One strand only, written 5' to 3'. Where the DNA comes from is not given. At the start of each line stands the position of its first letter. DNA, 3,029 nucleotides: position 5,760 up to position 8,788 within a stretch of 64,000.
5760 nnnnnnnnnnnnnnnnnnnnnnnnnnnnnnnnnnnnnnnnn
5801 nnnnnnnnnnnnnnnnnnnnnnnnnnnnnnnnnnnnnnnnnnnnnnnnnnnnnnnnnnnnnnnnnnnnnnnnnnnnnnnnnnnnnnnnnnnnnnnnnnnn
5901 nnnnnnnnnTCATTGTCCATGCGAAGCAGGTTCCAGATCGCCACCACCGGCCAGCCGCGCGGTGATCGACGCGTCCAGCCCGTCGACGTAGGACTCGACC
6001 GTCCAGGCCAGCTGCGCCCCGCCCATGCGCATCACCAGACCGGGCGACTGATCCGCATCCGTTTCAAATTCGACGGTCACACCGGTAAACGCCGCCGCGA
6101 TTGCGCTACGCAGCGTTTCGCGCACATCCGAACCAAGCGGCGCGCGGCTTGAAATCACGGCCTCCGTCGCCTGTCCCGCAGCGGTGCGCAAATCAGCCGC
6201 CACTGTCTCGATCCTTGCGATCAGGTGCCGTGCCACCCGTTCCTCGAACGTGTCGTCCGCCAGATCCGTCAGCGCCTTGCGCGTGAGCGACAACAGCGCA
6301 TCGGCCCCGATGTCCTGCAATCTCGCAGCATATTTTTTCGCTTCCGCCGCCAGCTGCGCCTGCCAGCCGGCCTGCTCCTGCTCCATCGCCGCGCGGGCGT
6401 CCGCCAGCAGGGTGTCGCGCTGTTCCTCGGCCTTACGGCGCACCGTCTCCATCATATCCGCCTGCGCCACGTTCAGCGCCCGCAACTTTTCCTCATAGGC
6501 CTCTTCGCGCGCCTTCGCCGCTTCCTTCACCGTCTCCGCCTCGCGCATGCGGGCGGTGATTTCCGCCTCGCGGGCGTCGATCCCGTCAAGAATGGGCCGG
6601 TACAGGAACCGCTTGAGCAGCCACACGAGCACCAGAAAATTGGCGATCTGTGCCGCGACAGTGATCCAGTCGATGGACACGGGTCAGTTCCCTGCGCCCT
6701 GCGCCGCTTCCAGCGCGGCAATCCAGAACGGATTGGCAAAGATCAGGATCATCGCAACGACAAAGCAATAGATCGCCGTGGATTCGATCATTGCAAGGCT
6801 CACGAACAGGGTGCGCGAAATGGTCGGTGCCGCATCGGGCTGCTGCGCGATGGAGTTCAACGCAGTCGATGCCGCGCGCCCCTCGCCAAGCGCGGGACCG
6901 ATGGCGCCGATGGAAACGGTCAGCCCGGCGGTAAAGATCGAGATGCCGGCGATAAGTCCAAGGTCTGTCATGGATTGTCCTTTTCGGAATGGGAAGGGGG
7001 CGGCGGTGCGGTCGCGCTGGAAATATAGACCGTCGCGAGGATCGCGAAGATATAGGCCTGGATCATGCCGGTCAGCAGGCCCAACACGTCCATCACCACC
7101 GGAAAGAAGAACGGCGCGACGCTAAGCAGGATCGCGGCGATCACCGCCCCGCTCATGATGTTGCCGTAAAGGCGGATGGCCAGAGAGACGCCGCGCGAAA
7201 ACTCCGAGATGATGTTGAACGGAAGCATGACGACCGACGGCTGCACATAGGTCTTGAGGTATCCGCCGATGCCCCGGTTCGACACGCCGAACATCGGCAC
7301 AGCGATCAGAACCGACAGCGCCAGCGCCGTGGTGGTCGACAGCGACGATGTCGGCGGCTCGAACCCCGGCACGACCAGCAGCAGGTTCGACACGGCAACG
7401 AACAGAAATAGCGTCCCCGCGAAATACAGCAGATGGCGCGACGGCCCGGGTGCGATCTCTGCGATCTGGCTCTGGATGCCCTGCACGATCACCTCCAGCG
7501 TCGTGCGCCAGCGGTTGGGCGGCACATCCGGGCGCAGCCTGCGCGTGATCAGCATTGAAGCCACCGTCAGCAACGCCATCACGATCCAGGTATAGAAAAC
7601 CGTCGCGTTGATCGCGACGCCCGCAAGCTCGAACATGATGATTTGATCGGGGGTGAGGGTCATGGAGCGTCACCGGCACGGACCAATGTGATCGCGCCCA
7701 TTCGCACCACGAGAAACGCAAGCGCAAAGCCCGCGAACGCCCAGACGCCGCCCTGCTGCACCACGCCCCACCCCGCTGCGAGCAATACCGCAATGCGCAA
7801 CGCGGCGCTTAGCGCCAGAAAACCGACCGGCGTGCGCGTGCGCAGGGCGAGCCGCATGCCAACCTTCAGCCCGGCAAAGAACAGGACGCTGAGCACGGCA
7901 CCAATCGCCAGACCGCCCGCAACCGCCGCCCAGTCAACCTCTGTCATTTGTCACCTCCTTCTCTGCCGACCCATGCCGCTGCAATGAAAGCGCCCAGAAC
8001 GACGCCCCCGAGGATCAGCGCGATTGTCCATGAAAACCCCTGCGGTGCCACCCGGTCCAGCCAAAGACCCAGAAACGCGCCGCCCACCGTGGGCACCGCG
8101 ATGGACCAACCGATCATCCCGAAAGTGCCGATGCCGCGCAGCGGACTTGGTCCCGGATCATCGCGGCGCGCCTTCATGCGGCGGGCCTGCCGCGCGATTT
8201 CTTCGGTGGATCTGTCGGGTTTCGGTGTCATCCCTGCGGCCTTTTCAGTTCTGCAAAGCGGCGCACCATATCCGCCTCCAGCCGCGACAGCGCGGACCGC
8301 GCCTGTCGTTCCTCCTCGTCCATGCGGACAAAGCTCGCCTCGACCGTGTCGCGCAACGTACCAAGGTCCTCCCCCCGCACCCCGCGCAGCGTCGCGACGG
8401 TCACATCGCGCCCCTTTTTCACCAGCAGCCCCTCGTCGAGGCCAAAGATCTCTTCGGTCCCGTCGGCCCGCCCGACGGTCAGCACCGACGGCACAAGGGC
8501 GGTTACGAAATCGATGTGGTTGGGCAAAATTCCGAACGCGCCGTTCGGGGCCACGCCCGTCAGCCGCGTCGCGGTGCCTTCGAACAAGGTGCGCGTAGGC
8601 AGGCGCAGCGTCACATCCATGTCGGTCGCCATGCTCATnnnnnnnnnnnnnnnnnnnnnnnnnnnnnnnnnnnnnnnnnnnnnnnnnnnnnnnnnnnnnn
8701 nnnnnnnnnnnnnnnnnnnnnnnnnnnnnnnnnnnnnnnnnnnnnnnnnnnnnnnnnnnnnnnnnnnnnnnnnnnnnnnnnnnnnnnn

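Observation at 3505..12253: Arginine deiminase and carbamate kinase hard-wired into an N-type ATPase operon (arcA-arcC-atpDCQRBEFAG)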

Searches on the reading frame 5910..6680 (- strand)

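Call 3: search_protein_families(library=pfam, proteins=[window:5910-6680:-])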
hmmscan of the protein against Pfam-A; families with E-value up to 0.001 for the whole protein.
window:5910-6680:- (256 aa): 2 families
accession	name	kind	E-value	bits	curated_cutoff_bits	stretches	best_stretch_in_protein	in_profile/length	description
PF00430.23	ATP-synt_B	-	3.4e-10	40.5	28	1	8-135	2-129/132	ATP synthase B/B' CF(0)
PF00213.23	OSCP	-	0.00033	21.2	22.3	1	120-236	56-169/172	ATP synthase delta (OSCP) subunit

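Call 4: search_protein_families(library=ncbifam, proteins=[window:5910-6680:-])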
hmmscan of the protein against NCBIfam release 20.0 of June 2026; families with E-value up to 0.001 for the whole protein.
window:5910-6680:- (256 aa): 15 families
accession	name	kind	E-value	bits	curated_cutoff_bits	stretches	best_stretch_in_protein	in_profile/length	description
TIGR03321.1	alt_F1F0_F0_B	exception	6.5e-57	193.1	224.7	1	1-239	1-245/246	alternate F1F0 ATPase, F0 subunit B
NF011044.0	PRK14474.1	equivalog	5.8e-53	180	339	1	1-243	1-250/258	F0F1 ATP synthase subunit B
NF009992.0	PRK13461.1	equivalog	4.3e-14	52.4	127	1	1-155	1-155/159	F0F1 ATP synthase subunit B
NF011043.0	PRK14473.1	equivalog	4e-13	49.6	168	1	2-131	5-134/164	F0F1 ATP synthase subunit B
NF009987.0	PRK13453.1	equivalog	3.3e-12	46.5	172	1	3-114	16-127/173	F0F1 ATP synthase subunit B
TIGR01144.1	ATP_synt_b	equivalog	6.9e-12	45.5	65.5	1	11-155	1-145/147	F0F1 ATP synthase subunit B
NF006293.0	PRK08476.1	equivalog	4.3e-11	43.2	118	1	2-122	4-124/141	F0F1 ATP synthase subunit B'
NF011041.0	PRK14471.1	equivalog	2.5e-07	30.8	200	1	10-119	13-120/164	F0F1 ATP synthase subunit B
NF004413.0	PRK05759.1-4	equivalog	1.3e-06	28.6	197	1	7-123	6-118/156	F0F1 ATP synthase subunit B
NF005607.0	PRK07353.1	equivalog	5.2e-06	26.3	131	1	7-122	22-137/155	F0F1 ATP synthase subunit B'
NF004411.0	PRK05759.1-2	equivalog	6e-06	26.4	131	1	6-121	5-120/156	F0F1 ATP synthase subunit B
NF005129.0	PRK06568.1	equivalog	7e-05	22.8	252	1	14-157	13-154/164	F0F1 ATP synthase subunit B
NF005606.0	PRK07352.1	equivalog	0.00013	21.8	137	1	11-158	26-173/175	F0F1 ATP synthase subunit B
NF004412.0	PRK05759.1-3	equivalog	0.00014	21.7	156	1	7-159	29-182/185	F0F1 ATP synthase subunit B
NF006292.0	PRK08475.1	equivalog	0.00045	19.9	166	1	12-118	32-138/171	F0F1 ATP synthase subunit B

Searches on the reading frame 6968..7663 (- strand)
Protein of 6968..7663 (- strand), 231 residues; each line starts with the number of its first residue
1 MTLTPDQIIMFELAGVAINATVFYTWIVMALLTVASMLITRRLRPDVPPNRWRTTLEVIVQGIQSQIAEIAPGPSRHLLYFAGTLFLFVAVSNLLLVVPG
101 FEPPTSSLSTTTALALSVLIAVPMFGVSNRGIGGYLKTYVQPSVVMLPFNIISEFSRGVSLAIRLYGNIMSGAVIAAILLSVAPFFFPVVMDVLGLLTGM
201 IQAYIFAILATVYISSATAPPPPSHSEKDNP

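Call 3: search_protein_families(library=pfam, proteins=[window:6968-7663:-])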
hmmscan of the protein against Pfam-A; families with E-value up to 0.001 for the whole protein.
window:6968-7663:- (231 aa): 1 family
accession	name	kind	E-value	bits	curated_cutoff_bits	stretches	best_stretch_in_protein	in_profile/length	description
PF00119.25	ATP-synt_A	-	5.6e-43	147.8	33.9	1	22-215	1-217/217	ATP synthase A chain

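Call 4: search_protein_families(library=ncbifam, proteins=[window:6968-7663:-])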
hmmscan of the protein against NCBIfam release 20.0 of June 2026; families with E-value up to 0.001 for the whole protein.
window:6968-7663:- (231 aa): 14 families
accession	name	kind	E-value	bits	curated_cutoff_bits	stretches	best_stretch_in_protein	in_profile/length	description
TIGR03306.1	altF1_A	exception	1.4e-91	305.9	302.1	1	3-218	1-216/217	alternate F1F0 ATPase, F0 subunit A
NF004481.0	PRK05815.2-3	equivalog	1.6e-89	299.4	227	1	1-219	1-219/225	F0F1 ATP synthase subunit A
NF009955.0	PRK13421.1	equivalog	5.5e-65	219.1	302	1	7-224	8-223/231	F0F1 ATP synthase subunit A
NF009954.0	PRK13420.1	equivalog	5e-62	209.6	272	1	9-218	10-217/229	F0F1 ATP synthase subunit A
NF004486.0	PRK05815.3-4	equivalog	2.5e-42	145.1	272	1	11-218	17-223/224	F0F1 ATP synthase subunit A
TIGR01131.1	ATP_synt_6_or_A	equivalog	4.3e-35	121.7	102.6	1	21-217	13-226/227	F0F1 ATP synthase subunit A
NF004484.0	PRK05815.3-2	equivalog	5.3e-32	111.4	234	1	11-215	10-221/226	F0F1 ATP synthase subunit A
NF004479.0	PRK05815.1-4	equivalog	2.1e-29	102.5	268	1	8-216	5-232/238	F0F1 ATP synthase subunit A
NF004482.0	PRK05815.2-4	equivalog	1e-26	94.1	225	1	11-219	19-249/252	F0F1 ATP synthase subunit A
NF004477.0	PRK05815.1-1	equivalog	6.9e-21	74.9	280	2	104-218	140-265/268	F0F1 ATP synthase subunit A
NF004485.0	PRK05815.3-3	equivalog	9.6e-21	74.4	249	1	20-186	26-198/281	F0F1 ATP synthase subunit A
NF009953.0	PRK13419.1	equivalog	2.3e-18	66.6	460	1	16-220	107-332/346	F0F1 ATP synthase subunit A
NF004487.0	PRK05815.3-5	equivalog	2.2e-17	63.3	224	1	23-182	28-182/269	F0F1 ATP synthase subunit A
NF009952.0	PRK13417.1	equivalog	0.00015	21.3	531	0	144-215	263-346/352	F0F1 ATP synthase subunit A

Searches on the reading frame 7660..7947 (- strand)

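Call 3: search_protein_families(library=pfam, proteins=[window:7660-7947:-])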
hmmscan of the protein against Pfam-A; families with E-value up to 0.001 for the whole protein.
window:7660-7947:- (95 aa): 1 family
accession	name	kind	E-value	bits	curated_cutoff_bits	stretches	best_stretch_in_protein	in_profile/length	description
PF12966.13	AtpR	-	1.8e-06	28.8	26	1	9-91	3-84/86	N-ATPase, AtpR subunit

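Call 4: search_protein_families(library=ncbifam, proteins=[window:7660-7947:-])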
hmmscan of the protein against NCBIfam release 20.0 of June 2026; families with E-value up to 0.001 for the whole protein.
window:7660-7947:- (95 aa): 1 family
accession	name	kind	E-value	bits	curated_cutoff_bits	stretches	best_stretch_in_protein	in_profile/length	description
TIGR03165.1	F1F0_chp_2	hypoth_equivalog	0.00014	22.2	55.5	1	9-88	3-81/83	F1/F0 ATPase, Methanosarcina type, subunit 2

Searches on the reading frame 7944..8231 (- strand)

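Call 3: search_protein_families(library=pfam, proteins=[window:7944-8231:-])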
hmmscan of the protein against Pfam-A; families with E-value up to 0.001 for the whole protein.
window:7944-8231:- (95 aa): 1 family
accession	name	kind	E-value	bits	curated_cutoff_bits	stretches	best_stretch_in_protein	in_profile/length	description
PF09527.15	ATPase_gene1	-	2e-10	41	26.6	1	35-83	2-50/54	Putative F0F1-ATPase subunit Ca2+/Mg2+ transporter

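Call 4: search_protein_families(library=ncbifam, proteins=[window:7944-8231:-])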
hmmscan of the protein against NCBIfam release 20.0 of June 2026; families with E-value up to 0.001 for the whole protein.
window:7944-8231:- (95 aa): 1 family
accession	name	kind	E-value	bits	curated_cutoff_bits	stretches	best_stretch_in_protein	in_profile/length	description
TIGR02230.1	ATPase_gene1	hypoth_equivalog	1.5e-21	76.6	46.7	1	13-91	22-99/100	putative F0F1-ATPase subunit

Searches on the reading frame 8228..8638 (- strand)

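Call 3: search_protein_families(library=pfam, proteins=[window:8228-8638:-])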
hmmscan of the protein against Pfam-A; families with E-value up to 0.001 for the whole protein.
window:8228-8638:- (136 aa): 1 family
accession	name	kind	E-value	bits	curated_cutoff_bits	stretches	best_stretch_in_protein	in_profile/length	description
PF02823.21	ATP-synt_DE_N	-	4.5e-16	59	27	1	7-83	1-77/80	ATP synthase, Delta/Epsilon chain, beta-sandwich domain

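Call 4: search_protein_families(library=ncbifam, proteins=[window:8228-8638:-])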
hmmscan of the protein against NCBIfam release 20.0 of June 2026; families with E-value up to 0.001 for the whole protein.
window:8228-8638:- (136 aa): 14 families
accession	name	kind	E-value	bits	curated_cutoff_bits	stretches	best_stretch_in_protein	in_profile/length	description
NF004871.0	PRK06228.1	equivalog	1.5e-36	125.2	135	1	5-132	3-131/133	F0F1 ATP synthase subunit epsilon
TIGR03166.1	alt_F1F0_F1_eps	hypoth_equivalog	4.7e-32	110.5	100.1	1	9-128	2-122/122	alternate F1F0 ATPase, F1 subunit epsilon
NF009981.0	PRK13447.1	equivalog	1.3e-25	89.8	160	1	4-134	2-134/151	F0F1 ATP synthase subunit epsilon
NF001847.0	PRK00571.1-4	equivalog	8.3e-09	35.3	135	1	16-98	13-95/139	F0F1 ATP synthase subunit epsilon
NF009977.0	PRK13442.1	equivalog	3.7e-08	33.4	80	1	3-92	2-91/102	F0F1 ATP synthase subunit epsilon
NF009984.0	PRK13450.1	equivalog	1.4e-07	31.5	164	1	3-82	1-80/133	F0F1 ATP synthase subunit epsilon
NF009979.0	PRK13444.1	equivalog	2.6e-07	31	163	1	3-93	2-91/127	F0F1 ATP synthase subunit epsilon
TIGR01216.1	ATP_synt_epsi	equivalog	2.6e-07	30.7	67.25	1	14-121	9-116/130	ATP synthase F1 subunit epsilon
NF001852.0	PRK00571.2-5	equivalog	4.2e-06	27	145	1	6-122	3-118/124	F0F1 ATP synthase subunit epsilon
NF009980.0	PRK13446.1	equivalog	1.1e-05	25.4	129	1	4-90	2-87/136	F0F1 ATP synthase subunit epsilon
NF001846.0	PRK00571.1-3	equivalog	2e-05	24.8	132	1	6-86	3-83/137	F0F1 ATP synthase subunit epsilon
NF001851.0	PRK00571.2-4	equivalog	2.3e-05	24.5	131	1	3-72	1-70/135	F0F1 ATP synthase subunit epsilon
NF011323.0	PRK14736.1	subfamily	0.00037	20.5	145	1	8-118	5-112/133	F0F1 ATP synthase subunit epsilon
NF009982.0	PRK13448.1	equivalog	0.00087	19.4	146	1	7-101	4-99/135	F0F1 ATP synthase subunit epsilon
